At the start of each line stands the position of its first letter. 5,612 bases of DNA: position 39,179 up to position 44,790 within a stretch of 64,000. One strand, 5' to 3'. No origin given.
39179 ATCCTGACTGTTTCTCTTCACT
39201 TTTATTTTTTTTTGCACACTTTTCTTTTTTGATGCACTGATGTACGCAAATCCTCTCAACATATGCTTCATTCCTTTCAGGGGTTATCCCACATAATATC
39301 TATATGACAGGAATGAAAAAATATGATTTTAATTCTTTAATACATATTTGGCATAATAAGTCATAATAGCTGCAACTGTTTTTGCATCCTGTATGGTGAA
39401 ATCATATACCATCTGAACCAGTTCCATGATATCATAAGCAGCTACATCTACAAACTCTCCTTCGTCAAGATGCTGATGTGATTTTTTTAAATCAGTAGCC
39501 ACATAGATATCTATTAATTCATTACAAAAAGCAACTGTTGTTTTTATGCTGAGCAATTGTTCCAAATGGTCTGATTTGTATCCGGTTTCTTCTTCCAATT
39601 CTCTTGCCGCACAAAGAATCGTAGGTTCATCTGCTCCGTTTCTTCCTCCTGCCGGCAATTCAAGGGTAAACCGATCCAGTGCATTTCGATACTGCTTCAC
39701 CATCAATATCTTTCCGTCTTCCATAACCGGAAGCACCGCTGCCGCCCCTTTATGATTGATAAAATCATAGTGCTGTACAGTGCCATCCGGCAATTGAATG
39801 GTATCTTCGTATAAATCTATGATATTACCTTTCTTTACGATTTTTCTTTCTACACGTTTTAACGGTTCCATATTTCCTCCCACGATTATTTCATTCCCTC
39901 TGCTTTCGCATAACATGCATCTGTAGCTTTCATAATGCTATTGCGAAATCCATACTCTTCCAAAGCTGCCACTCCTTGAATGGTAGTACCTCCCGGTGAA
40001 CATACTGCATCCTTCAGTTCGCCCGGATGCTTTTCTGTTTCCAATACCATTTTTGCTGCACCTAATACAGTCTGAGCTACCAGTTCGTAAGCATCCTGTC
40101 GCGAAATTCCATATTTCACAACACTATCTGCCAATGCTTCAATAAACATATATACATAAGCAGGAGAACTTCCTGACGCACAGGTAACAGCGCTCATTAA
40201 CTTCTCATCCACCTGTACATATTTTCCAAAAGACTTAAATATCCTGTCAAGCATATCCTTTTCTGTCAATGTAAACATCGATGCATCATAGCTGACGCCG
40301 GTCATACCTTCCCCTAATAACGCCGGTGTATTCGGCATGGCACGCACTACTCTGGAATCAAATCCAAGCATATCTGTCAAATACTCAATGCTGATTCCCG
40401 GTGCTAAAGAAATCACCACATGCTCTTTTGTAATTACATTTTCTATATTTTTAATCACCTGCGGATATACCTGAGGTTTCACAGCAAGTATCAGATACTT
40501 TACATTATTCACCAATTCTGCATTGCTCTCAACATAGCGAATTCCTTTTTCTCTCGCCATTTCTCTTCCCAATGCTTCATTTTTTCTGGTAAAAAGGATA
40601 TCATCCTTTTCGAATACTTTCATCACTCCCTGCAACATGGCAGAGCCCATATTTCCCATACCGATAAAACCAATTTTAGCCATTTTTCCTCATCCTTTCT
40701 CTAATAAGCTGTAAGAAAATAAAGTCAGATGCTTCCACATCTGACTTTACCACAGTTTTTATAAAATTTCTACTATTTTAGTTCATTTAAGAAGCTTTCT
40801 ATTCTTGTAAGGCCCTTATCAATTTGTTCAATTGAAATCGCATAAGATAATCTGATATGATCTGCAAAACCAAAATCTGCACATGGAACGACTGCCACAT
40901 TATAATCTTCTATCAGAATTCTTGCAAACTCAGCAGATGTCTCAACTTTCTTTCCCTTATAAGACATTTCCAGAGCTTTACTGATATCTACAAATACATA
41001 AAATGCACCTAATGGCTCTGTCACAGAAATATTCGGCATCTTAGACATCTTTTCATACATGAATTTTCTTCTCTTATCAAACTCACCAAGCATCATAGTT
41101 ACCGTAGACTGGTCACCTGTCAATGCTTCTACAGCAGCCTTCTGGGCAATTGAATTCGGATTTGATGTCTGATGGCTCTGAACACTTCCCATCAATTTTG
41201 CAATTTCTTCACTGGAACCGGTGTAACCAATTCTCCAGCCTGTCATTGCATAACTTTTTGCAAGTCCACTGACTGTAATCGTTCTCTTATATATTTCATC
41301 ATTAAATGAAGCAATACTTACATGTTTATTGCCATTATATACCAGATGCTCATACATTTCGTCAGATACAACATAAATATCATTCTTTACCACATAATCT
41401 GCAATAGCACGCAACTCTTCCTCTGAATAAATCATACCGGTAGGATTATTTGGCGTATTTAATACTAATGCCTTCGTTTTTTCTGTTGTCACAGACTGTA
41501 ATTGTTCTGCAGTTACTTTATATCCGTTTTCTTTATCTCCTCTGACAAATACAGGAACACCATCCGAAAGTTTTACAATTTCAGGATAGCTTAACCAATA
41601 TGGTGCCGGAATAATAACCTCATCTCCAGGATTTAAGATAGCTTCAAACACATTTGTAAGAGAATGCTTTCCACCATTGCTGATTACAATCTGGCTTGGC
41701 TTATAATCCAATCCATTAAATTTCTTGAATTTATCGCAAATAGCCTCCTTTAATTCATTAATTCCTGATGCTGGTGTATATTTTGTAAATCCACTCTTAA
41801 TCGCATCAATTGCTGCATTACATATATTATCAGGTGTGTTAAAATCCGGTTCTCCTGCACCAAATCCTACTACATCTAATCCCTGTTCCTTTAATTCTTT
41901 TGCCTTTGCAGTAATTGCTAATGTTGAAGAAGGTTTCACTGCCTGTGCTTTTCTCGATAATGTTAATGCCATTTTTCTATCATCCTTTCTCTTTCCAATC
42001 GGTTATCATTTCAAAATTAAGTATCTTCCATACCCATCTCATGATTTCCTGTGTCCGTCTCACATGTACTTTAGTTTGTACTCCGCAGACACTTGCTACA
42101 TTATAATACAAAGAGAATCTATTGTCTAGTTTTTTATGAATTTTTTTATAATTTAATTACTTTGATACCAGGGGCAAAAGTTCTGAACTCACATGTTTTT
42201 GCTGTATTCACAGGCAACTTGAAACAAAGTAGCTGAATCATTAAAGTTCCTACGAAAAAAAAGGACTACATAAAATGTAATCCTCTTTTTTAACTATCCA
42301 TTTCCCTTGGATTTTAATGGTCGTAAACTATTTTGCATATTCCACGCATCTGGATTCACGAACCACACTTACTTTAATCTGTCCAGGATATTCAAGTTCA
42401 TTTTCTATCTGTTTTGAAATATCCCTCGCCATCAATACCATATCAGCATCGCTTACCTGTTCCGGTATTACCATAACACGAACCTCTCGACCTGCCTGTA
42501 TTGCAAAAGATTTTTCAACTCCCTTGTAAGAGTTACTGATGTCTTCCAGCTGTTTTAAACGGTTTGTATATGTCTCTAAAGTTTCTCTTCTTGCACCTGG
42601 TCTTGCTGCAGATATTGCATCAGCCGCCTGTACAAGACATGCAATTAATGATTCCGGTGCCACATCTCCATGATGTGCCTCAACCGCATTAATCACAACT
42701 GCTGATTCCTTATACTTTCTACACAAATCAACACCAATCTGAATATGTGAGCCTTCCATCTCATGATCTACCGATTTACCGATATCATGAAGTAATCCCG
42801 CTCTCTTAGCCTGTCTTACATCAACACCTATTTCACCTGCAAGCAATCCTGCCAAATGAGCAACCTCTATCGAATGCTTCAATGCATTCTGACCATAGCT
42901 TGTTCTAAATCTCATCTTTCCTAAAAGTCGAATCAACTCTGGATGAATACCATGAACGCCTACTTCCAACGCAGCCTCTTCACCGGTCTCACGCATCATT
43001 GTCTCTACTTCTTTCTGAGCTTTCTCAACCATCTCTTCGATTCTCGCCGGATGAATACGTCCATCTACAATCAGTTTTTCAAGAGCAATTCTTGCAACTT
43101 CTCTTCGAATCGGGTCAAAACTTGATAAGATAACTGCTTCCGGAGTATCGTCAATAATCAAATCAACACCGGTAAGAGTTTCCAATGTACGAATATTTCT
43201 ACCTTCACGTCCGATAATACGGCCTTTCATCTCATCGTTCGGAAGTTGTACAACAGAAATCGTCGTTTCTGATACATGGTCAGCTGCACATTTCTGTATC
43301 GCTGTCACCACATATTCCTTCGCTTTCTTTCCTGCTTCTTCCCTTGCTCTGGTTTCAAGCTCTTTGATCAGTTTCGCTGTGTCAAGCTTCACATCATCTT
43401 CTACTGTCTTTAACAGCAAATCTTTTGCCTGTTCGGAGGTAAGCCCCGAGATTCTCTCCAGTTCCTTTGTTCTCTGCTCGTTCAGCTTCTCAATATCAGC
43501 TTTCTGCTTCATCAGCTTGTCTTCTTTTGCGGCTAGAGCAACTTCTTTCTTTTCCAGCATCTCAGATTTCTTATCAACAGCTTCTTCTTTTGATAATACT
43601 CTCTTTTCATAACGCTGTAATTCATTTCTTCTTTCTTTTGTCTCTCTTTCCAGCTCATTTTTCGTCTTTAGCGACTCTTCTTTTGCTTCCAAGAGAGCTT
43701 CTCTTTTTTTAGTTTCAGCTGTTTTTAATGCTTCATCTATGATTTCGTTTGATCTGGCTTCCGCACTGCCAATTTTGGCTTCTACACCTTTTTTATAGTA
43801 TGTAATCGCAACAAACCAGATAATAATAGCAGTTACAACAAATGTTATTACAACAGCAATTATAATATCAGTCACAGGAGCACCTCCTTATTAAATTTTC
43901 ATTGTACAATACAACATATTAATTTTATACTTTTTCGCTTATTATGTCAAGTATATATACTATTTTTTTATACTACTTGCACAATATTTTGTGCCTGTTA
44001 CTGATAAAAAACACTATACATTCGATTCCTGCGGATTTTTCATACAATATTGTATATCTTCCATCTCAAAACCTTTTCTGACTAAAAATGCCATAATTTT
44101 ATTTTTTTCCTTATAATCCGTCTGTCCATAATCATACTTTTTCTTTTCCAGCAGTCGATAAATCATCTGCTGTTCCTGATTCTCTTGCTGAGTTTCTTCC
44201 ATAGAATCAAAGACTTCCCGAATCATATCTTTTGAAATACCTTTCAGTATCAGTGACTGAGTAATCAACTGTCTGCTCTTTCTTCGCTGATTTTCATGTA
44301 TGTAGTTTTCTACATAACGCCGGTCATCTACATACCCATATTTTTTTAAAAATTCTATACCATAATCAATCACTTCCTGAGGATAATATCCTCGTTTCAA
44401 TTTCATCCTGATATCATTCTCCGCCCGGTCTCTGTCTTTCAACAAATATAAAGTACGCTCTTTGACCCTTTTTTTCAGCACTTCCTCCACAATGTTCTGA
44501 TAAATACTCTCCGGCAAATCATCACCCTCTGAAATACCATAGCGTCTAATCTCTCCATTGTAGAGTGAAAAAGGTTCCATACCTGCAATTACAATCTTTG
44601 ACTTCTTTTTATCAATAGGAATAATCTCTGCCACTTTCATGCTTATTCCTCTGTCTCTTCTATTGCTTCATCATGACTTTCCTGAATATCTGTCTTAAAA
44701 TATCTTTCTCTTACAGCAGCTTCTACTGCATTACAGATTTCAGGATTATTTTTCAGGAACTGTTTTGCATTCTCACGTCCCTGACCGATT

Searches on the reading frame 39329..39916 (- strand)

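Call 46: search_protein_families(library=ncbifam, proteins=[window:39329-39916:-], max_evalue=0.00001)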
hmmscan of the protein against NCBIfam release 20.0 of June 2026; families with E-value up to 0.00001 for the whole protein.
window:39329-39916:- (195 aa): 2 families
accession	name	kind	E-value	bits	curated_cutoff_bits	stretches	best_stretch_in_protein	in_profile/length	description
NF008736.0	PRK11762.1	equivalog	1.2e-23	83.6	169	1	23-186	12-176/186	ADP compounds hydrolase NudE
TIGR00052.1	TIGR00052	subfamily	4.8e-08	32.8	79.55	1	46-184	34-183/188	nudix-type nucleoside diphosphatase, YffH/AdpP family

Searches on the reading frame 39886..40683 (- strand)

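Call 46: search_protein_families(library=ncbifam, proteins=[window:39886-40683:-], max_evalue=0.00001)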
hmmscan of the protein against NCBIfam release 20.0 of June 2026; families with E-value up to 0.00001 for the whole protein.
window:39886-40683:- (265 aa): 7 families
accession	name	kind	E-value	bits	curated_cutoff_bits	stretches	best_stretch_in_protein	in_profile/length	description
TIGR00112.1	proC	equivalog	4.4e-85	285.5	196.75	1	4-262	1-261/263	pyrroline-5-carboxylate reductase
NF005813.0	PRK07679.1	exception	2.7e-52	177.9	404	1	3-254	5-258/279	pyrroline-5-carboxylate reductase ProI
NF008839.0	PRK11880.2-4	equivalog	1.1e-45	156.1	288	1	2-262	2-250/252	pyrroline-5-carboxylate reductase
NF005814.0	PRK07680.1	equivalog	2.9e-30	105.4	278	1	3-244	2-244/275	late competence protein ComER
NF005063.0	PRK06476.1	equivalog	1.4e-27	96.9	254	1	3-263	2-255/258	pyrroline-5-carboxylate reductase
NF005384.0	PRK06928.1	exception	7.2e-26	91.3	301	1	1-241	1-244/277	pyrroline-5-carboxylate reductase ProG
NF006408.0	PRK08655.1-2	equivalog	8.4e-06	24.8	422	1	4-94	9-98/441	prephenate dehydrogenase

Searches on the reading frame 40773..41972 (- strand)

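Call 46: search_protein_families(library=ncbifam, proteins=[window:40773-41972:-], max_evalue=0.00001)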
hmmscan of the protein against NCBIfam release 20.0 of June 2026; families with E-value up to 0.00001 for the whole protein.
window:40773-41972:- (399 aa): 70 families (the best 25 are shown)
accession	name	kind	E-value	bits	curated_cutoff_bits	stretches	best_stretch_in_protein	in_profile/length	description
NF041091.1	asp_aminotase_Arch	equivalog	7.7e-130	433.1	550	1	7-396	2-376/376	aspartate aminotransferase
NF004769.0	PRK06107.1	equivalog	7e-114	380.7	617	1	8-398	9-401/402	aspartate transaminase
NF005817.0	PRK07683.1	equivalog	1.7e-96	323.3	575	1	25-397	21-383/387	aminotransferase A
NF005816.0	PRK07682.1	equivalog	1.9e-89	300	620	1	4-398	5-386/390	aminotransferase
NF004975.0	PRK06348.1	equivalog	5.8e-87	292.2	549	1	18-393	15-381/384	pyridoxal phosphate-dependent aminotransferase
NF005588.0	PRK07309.1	equivalog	6.3e-86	288.7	576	1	33-397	31-388/391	pyridoxal phosphate-dependent aminotransferase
NF041364.1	GntC_guanitoxin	equivalog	3.4e-84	282.8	415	1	37-394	3-356/356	guanitoxin biosynthesis PLP-dependent (S)-gamma-hydroxy-L-arginine cyclodehydratase GntC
NF006229.0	PRK08361.1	equivalog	6.2e-83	279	624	1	26-397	24-390/391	aspartate aminotransferase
NF006230.0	PRK08363.1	equivalog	3.3e-77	259.9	534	1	19-397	17-394/398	alanine aminotransferase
NF004770.0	PRK06108.1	subfamily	9.1e-75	251.9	422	1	6-397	14-394/396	pyridoxal phosphate-dependent aminotransferase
NF005744.0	PRK07568.1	subfamily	4.7e-70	236.4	389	1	4-394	2-389/398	pyridoxal phosphate-dependent aminotransferase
NF006514.0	PRK08960.1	equivalog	6.1e-70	236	554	1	3-397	3-387/388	pyridoxal phosphate-dependent aminotransferase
NF005601.0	PRK07337.1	equivalog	7.6e-70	236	496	1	3-395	6-392/394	pyridoxal phosphate-dependent aminotransferase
NF005855.0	PRK07777.1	equivalog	3.7e-69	233.9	553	1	32-367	28-355/391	pyridoxal phosphate-dependent aminotransferase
NF004621.0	PRK05957.1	equivalog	2.5e-67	227.3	498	1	37-396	32-384/389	pyridoxal phosphate-dependent aminotransferase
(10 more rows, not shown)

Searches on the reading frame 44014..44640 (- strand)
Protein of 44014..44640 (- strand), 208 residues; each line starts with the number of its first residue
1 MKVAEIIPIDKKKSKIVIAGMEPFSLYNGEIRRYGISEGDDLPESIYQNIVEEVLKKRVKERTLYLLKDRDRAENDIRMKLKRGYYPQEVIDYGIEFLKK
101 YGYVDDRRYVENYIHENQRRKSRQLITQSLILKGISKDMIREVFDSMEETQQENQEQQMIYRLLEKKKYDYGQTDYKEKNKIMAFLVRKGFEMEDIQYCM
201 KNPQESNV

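Call 46: search_protein_families(library=ncbifam, proteins=[window:44014-44640:-], max_evalue=0.00001)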
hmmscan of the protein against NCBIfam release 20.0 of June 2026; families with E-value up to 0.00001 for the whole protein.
window:44014-44640:- (208 aa): 16 families
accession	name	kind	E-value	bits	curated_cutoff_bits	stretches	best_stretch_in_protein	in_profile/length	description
NF001058.0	PRK00117.4-1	equivalog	6.1e-25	88.5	194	1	10-202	15-206/214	recombination regulator RecX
NF010733.0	PRK14135.1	equivalog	2.1e-20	73.5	240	1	5-202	6-204/267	recombination regulator RecX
NF001057.0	PRK00117.3-3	equivalog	3.6e-20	72.6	146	1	60-205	6-148/151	recombination regulator RecX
NF010732.0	PRK14134.1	equivalog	4.3e-20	72.5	351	1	15-201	19-204/283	recombination regulator RecX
NF001065.0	PRK00117.5-5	equivalog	5.3e-17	62.4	175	1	57-206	5-144/149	recombination regulator RecX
NF001063.0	PRK00117.5-3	equivalog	2.4e-14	53.5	186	1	55-201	9-151/165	recombination regulator RecX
NF001059.0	PRK00117.4-3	equivalog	3.7e-14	52.9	253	1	52-192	41-185/206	recombination regulator RecX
NF001055.0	PRK00117.2-5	equivalog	1.7e-12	47.6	129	1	57-206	8-151/157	recombination regulator RecX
NF001064.0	PRK00117.5-4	equivalog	5.7e-12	45.4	217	1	56-194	30-167/194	recombination regulator RecX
NF001056.0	PRK00117.3-1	equivalog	1e-11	44.9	237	1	58-192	23-160/181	recombination regulator RecX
NF001054.0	PRK00117.2-1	equivalog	1.8e-11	44.4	189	1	61-199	12-146/154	recombination regulator RecX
NF001053.0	PRK00117.1-3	equivalog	1.7e-09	38.3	216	1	88-202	67-177/180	recombination regulator RecX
NF001052.0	PRK00117.1-1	equivalog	2.4e-09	37.7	266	1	58-202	13-163/166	recombination regulator RecX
NF001061.0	PRK00117.5-1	equivalog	7.9e-09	35.5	264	1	58-192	86-219/246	recombination regulator RecX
NF001062.0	PRK00117.5-2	equivalog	1.2e-06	28.7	336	1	75-174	38-137/164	recombination regulator RecX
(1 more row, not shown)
